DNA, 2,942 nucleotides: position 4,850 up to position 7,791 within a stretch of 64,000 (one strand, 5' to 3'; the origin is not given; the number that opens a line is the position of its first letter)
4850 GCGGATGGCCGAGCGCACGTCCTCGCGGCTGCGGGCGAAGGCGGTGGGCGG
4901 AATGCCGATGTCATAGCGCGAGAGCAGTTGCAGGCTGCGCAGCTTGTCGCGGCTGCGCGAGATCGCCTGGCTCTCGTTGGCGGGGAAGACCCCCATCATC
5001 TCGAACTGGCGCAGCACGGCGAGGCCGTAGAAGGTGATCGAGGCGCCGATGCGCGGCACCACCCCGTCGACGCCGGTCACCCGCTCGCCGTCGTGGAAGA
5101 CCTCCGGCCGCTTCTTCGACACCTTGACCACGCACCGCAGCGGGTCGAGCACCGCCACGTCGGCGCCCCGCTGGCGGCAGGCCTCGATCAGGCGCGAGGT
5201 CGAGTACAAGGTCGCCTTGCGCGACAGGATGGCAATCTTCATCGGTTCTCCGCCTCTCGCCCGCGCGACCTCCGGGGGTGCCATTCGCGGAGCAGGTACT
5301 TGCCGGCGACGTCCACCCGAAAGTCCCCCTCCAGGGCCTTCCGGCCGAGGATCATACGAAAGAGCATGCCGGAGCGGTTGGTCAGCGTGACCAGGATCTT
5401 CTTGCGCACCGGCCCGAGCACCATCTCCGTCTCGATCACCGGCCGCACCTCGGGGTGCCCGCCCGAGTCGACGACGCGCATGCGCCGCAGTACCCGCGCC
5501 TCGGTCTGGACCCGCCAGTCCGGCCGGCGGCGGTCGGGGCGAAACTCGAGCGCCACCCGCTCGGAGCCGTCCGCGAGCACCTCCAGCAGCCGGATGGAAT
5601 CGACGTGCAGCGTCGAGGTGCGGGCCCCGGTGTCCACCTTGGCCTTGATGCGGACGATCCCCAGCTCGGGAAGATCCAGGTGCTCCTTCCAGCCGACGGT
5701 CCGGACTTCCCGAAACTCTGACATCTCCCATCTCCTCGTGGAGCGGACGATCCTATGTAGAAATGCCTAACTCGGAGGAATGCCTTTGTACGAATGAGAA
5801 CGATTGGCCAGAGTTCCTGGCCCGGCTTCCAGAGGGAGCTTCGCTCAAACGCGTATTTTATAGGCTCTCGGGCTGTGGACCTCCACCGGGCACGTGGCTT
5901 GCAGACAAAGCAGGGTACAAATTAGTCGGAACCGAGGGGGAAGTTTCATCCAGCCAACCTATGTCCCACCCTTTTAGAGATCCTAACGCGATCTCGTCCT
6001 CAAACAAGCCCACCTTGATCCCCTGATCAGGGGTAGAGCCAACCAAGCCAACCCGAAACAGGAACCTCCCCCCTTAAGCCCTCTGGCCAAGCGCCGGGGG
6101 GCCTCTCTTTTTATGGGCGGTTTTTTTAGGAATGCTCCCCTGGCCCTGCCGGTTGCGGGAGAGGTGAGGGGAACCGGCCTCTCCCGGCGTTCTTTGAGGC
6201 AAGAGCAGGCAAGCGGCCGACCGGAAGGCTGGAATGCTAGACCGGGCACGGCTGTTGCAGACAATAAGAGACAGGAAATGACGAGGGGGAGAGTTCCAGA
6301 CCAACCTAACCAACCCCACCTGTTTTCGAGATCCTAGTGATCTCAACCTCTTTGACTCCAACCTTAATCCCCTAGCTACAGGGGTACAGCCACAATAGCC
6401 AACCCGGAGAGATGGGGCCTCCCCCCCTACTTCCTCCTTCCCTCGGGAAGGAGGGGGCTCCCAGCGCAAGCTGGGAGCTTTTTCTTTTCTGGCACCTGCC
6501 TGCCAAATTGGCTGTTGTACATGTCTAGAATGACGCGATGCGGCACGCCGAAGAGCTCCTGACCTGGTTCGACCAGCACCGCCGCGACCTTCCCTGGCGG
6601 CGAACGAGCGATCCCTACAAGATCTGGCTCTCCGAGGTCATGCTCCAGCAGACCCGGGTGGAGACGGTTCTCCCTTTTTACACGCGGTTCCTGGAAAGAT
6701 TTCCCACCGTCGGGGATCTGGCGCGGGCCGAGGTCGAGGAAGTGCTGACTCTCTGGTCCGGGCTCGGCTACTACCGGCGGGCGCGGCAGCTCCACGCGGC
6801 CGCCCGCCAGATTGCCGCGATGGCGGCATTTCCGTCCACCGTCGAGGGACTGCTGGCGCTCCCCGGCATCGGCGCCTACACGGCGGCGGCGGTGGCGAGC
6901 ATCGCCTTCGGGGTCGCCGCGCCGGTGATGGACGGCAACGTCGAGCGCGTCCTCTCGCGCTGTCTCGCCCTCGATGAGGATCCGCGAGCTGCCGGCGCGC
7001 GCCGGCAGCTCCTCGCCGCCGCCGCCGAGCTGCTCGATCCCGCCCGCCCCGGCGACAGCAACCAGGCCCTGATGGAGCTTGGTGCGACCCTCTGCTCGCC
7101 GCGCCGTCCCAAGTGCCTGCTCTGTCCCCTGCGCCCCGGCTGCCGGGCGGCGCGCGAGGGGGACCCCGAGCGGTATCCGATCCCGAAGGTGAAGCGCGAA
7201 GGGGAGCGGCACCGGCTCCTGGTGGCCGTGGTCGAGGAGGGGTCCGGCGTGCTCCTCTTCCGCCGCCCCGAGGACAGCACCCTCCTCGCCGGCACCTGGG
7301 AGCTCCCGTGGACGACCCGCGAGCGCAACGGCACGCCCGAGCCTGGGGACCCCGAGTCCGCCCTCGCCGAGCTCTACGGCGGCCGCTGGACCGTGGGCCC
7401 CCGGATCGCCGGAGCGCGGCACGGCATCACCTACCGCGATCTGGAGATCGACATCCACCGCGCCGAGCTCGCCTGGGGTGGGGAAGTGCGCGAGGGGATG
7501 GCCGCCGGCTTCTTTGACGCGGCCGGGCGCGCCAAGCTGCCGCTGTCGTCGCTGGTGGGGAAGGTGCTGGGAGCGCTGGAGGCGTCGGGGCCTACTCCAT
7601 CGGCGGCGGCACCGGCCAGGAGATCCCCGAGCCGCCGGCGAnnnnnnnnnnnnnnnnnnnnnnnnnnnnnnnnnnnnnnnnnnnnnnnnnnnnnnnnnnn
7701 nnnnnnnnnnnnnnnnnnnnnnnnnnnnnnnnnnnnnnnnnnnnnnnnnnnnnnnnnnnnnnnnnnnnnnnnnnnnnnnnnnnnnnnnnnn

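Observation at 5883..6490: Two diverged ~200-nt tandem repeats with conserved hairpins and intrinsic terminators: candidate paralogous sRNA genes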

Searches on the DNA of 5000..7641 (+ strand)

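Call 4: search_rna_families(source=window, start=5000, end=7500, threshold=evalue, max_evalue=10, show_alignments=3)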
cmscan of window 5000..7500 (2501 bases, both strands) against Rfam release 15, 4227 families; matches with E-value up to 10: 5.
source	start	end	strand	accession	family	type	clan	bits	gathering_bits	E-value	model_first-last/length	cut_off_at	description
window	6421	6489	+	RF02353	BjrC68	Gene; sRNA;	-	30.4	39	2.7e-05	1-82/82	no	Bradyrhizobiaceae sRNA BjrC68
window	6452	6490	+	RF00489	ctRNA_p42d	Gene; antisense;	-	22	50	0.13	1-46/46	no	ctRNA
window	5215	5246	-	RF01307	sR55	Gene; snRNA; snoRNA; CD-box;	-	18.2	35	0.33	1-65/65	no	Small nucleolar RNA sR55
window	7178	7277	-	RF00952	mir-650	Gene; miRNA;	-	17.3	100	6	1-91/91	no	mir-650 microRNA precursor family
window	6449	6606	-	RF02867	ncS011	Gene; sRNA;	-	13.9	48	1.5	1-207/207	no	Burkholderia sRNA 11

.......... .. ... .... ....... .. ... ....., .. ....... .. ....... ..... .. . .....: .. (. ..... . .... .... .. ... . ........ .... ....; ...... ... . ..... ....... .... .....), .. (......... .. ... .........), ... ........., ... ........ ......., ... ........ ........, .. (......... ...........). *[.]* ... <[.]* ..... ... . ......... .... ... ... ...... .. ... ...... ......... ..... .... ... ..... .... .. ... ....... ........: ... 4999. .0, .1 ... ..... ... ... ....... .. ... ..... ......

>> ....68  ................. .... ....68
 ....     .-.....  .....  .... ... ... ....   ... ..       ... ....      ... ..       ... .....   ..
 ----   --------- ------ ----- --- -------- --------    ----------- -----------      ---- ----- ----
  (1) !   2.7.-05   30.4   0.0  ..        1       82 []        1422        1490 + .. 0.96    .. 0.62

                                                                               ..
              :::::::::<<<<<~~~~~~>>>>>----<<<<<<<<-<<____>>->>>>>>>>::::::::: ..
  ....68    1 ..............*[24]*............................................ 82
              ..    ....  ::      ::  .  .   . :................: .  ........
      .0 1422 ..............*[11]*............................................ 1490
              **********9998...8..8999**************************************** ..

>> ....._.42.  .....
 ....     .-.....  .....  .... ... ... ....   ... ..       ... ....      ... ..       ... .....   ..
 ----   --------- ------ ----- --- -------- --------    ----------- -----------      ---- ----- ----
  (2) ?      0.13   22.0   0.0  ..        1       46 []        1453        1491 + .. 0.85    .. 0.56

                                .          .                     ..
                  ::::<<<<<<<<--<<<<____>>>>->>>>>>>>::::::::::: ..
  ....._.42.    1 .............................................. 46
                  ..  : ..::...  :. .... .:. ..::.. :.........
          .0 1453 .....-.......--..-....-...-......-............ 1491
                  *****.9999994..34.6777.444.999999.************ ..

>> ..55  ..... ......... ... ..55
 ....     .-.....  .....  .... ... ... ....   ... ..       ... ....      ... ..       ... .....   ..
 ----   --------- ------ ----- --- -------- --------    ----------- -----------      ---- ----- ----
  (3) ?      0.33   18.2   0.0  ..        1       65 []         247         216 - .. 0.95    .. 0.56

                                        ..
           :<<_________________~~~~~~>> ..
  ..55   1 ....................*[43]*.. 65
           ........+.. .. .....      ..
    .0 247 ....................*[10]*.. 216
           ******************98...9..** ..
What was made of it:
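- On Any Rfam 15 family (including Qrr, CrcZ, GlmY/GlmZ and the Acidobacteria motifs): There were no hits over the units in the window at E up to 10, apart from sub-threshold terminator look-alikes (BjrC68 at 30.4 bits against a threshold of 39; ctRNA) (call 4).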

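Call 27: build_rna_model(alignment_id=A2)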
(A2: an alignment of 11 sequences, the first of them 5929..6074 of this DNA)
Model R1 built from alignment A2 (11 sequences, 165 columns); structure: RNAalifold consensus.
model positions 148; base pairs 21; branch points 1; effective number of sequences 2.49; information 0.59 bits per position. Calibrated on 0.2 Mb of random sequence (short: E-values are rough).
structure used (alignment columns):
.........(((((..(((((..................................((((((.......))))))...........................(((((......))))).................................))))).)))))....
